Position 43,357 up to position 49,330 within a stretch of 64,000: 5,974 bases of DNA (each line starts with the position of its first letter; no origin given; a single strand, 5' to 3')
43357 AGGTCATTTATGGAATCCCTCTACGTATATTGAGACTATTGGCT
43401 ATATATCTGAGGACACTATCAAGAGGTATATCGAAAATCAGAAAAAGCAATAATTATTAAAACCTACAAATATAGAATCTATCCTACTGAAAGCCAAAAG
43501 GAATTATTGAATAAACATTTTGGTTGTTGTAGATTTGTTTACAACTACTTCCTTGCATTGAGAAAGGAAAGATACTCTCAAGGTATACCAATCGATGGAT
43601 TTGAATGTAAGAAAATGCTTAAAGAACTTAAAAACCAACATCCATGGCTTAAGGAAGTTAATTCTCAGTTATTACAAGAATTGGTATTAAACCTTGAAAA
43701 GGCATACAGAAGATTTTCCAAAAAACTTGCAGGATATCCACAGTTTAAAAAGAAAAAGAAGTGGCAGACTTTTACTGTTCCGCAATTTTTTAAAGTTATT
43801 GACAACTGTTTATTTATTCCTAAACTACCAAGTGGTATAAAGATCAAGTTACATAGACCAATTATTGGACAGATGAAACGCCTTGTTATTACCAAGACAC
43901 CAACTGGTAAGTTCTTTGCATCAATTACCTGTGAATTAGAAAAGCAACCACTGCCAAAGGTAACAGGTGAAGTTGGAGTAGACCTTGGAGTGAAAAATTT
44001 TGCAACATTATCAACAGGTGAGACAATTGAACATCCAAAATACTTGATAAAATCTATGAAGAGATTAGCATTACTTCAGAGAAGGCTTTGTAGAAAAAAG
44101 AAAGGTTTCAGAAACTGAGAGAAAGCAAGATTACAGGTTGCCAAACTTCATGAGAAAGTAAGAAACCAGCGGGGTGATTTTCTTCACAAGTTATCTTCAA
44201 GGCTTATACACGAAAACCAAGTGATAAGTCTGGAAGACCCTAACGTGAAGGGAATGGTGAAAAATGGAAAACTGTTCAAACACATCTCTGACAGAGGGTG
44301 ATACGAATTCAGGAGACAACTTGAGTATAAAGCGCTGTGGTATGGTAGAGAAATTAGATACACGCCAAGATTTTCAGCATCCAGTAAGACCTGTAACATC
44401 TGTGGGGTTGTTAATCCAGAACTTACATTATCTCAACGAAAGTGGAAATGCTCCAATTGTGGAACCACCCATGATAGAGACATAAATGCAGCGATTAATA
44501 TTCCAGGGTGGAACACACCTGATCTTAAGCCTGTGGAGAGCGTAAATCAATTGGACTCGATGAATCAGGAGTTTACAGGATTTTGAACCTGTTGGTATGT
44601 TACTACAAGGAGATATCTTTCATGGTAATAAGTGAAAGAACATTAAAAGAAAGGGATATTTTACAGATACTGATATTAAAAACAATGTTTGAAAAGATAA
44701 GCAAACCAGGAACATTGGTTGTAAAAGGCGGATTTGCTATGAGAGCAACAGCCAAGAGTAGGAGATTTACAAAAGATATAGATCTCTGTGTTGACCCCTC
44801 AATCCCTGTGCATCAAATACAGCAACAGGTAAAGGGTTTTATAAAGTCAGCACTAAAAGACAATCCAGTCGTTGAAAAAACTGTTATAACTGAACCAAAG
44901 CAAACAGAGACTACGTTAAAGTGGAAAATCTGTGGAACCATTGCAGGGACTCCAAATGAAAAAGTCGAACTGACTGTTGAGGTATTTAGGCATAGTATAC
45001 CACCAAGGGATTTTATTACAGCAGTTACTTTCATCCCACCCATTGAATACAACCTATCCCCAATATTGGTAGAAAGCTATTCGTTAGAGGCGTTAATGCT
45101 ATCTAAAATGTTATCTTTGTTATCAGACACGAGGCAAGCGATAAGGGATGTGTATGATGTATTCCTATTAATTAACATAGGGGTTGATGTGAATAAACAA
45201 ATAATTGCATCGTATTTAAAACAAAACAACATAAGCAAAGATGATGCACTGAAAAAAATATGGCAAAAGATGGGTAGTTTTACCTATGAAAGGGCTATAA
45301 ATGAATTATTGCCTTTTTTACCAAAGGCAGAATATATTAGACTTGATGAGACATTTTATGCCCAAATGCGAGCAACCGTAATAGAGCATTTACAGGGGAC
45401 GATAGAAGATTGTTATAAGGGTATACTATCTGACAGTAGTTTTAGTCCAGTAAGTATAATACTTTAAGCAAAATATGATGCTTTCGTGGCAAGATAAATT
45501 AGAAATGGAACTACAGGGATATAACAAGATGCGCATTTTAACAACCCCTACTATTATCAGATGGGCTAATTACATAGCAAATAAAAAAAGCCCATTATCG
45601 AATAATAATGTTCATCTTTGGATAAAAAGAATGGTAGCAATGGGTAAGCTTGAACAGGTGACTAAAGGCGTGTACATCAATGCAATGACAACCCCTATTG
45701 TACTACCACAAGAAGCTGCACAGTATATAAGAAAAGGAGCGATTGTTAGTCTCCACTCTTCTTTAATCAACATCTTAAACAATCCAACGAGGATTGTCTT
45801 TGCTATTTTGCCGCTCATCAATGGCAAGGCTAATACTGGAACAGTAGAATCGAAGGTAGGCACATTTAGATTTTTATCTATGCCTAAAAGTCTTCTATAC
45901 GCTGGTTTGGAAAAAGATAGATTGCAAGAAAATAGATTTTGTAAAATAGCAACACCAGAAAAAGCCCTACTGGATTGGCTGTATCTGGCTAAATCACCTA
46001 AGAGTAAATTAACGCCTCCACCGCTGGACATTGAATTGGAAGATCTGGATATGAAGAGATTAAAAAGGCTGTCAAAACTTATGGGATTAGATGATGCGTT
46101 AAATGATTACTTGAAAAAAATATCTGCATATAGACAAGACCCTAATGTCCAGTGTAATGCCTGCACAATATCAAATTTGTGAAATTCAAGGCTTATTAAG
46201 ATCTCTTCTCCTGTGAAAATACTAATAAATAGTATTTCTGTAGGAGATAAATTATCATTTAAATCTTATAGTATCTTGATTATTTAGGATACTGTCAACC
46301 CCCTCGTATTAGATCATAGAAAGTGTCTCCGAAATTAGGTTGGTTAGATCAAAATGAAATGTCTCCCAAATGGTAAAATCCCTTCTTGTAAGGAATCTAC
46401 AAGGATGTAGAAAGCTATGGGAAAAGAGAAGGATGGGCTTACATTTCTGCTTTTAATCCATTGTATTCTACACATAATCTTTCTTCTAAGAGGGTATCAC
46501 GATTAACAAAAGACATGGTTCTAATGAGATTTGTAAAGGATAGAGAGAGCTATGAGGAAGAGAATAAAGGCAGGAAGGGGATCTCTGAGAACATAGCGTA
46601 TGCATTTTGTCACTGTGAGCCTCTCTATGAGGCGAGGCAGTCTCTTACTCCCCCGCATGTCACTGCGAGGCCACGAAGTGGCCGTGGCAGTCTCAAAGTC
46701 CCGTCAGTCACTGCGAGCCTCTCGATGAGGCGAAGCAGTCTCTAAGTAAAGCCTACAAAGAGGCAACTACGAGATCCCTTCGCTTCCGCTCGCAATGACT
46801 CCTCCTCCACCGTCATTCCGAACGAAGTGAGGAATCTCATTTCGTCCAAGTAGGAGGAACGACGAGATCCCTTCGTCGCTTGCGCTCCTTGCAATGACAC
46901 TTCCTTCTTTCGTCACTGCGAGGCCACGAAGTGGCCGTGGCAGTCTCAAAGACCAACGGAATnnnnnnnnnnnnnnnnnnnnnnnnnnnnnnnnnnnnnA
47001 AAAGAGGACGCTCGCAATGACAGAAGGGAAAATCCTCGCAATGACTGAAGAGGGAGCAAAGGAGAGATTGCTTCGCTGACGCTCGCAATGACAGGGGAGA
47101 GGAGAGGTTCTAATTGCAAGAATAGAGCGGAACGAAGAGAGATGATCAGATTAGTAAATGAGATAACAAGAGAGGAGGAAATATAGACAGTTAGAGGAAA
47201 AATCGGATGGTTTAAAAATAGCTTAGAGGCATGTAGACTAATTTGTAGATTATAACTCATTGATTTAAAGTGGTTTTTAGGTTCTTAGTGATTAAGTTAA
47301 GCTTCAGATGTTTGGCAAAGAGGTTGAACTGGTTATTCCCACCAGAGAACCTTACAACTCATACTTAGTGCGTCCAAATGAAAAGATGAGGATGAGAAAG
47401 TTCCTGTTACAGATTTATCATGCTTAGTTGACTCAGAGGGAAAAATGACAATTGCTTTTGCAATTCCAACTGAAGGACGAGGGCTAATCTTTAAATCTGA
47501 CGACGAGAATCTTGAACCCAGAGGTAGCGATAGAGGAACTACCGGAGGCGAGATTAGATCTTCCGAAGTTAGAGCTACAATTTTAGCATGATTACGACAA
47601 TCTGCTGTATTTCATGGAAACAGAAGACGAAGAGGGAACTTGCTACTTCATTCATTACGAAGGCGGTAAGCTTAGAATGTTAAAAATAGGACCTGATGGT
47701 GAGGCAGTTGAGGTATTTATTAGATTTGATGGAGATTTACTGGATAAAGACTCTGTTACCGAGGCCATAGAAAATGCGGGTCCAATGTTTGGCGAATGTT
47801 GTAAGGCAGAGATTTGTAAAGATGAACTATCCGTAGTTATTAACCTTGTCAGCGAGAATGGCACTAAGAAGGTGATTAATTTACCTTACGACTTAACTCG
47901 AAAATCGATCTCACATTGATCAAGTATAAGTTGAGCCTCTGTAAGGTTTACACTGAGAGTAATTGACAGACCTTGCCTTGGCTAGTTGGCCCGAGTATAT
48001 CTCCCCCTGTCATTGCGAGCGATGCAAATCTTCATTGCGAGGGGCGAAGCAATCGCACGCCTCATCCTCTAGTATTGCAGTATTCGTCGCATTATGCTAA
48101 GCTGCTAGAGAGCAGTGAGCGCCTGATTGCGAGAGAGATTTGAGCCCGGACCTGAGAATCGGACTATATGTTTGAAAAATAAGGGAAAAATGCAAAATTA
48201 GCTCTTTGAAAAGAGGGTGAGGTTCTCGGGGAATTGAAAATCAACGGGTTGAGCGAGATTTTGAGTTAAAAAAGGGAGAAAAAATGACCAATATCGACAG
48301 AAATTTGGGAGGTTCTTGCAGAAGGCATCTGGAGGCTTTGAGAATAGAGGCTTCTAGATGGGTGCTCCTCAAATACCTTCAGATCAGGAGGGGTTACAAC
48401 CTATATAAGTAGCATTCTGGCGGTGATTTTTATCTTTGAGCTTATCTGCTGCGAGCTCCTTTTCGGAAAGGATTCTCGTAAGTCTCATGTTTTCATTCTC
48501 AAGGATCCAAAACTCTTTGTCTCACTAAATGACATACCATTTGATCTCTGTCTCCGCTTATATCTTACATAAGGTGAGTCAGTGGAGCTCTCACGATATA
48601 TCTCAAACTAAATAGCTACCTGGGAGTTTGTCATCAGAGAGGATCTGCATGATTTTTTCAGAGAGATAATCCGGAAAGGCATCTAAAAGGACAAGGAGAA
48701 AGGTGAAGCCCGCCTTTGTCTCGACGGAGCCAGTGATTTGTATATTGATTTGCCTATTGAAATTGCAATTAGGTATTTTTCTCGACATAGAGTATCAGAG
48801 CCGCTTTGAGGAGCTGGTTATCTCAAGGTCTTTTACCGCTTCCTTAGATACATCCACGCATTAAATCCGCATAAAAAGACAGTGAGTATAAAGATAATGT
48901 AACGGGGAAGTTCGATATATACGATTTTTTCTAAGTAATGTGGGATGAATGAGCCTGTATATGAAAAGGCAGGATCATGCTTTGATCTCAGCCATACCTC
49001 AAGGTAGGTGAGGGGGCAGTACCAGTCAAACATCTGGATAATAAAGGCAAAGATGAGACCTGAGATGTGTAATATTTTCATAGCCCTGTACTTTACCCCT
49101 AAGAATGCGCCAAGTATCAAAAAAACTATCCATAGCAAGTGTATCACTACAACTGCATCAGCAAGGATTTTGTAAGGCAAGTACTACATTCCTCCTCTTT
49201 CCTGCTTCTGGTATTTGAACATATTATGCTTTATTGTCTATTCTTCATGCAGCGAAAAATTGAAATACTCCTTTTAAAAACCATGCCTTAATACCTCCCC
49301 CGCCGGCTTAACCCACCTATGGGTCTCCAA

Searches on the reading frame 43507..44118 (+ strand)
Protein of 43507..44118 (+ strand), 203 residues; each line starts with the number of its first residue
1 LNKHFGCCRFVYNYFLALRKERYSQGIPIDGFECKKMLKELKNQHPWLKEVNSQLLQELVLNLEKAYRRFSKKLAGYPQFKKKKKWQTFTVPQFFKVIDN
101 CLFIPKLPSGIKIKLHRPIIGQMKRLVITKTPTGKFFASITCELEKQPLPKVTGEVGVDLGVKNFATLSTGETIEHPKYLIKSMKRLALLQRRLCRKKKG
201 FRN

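Call 20: search_protein_families(library=pfam, proteins=[window:43507-44118:+], max_evalue=0.01)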
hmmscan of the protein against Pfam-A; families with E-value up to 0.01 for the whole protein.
window:43507-44118:+ (203 aa): 2 families
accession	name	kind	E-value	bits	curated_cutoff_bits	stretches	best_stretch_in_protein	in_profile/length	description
PF01385.25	OrfB_IS605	-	1.5e-11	44.9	30.5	1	140-202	2-68/120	Probable transposase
PF12323.14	HTH_OrfB_IS605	-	5e-11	42.3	21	1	1-26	20-45/47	Helix-turn-helix domain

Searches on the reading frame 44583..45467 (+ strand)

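Call 20: search_protein_families(library=pfam, proteins=[window:44583-45467:+], max_evalue=0.01)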
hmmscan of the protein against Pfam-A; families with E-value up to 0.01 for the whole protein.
window:44583-45467:+ (294 aa): 1 family
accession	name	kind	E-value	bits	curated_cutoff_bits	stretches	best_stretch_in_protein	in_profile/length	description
PF08843.17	AbiEii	-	9.9e-20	71.9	22.5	1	38-227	8-212/238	Nucleotidyl transferase AbiEii toxin, Type IV TA system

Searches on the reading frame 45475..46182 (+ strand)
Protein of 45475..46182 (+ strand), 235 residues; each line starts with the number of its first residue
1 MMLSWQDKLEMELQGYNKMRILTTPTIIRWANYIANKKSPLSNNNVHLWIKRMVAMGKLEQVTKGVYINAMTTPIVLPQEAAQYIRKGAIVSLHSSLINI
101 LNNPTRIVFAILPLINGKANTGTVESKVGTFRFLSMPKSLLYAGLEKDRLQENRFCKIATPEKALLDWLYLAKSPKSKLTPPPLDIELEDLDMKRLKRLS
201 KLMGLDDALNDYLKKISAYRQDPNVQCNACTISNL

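Call 20: search_protein_families(library=pfam, proteins=[window:45475-46182:+], max_evalue=0.01)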
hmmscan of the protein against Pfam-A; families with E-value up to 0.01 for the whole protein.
window:45475-46182:+ (235 aa): 0 families

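Call 26: search_protein_families(library=ncbifam, proteins=[window:45475-46182:+], max_evalue=0.01)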
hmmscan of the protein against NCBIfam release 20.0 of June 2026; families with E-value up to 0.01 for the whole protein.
window:45475-46182:+ (235 aa): 1 family
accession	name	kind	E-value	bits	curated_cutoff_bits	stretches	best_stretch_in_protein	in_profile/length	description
NF047376.1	TAA_AbiEi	equivalog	0.00063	19.5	150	1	42-167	34-160/172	type IV toxin-antitoxin system AbiEi family antitoxin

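Call 56: find_encoding_contigs(protein=window:45478-46182:+, flank=5000, max_places=8)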
Protein window:45478-46182:+ (234 aa): 1 contig read that carries it; 1 place shown.
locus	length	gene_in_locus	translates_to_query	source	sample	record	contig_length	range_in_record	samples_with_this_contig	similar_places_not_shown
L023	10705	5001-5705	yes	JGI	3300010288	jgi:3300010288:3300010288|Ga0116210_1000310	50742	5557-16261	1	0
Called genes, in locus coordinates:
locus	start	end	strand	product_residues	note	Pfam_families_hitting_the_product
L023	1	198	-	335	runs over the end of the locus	PF02885:Glycos_trans_3N, PF00591:Glycos_transf_3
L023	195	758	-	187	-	PF00117:GATase, PF07722:Peptidase_C26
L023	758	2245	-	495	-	PF04715:, PF00425:Chorismate_bind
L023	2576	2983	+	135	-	PF01797:Y1_Tnp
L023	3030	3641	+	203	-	PF12323:HTH_OrfB_IS605, PF01385:OrfB_IS605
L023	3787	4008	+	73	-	-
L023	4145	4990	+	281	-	PF08843:AbiEii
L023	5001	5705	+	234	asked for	-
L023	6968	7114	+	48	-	-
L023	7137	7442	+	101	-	-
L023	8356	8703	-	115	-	PF10861:DUF2784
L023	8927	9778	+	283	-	-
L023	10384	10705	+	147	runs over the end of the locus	PF07282:Cas12f1-like_TNB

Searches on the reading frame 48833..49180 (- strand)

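Call 20: search_protein_families(library=pfam, proteins=[window:48833-49180:-], max_evalue=0.01)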
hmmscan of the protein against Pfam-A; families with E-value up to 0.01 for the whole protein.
window:48833-49180:- (115 aa): 1 family
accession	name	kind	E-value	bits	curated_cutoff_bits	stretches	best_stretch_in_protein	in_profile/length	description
PF10861.13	DUF2784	-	4.6e-21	75.4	29.7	1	5-103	2-96/109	Protein of Unknown function (DUF2784)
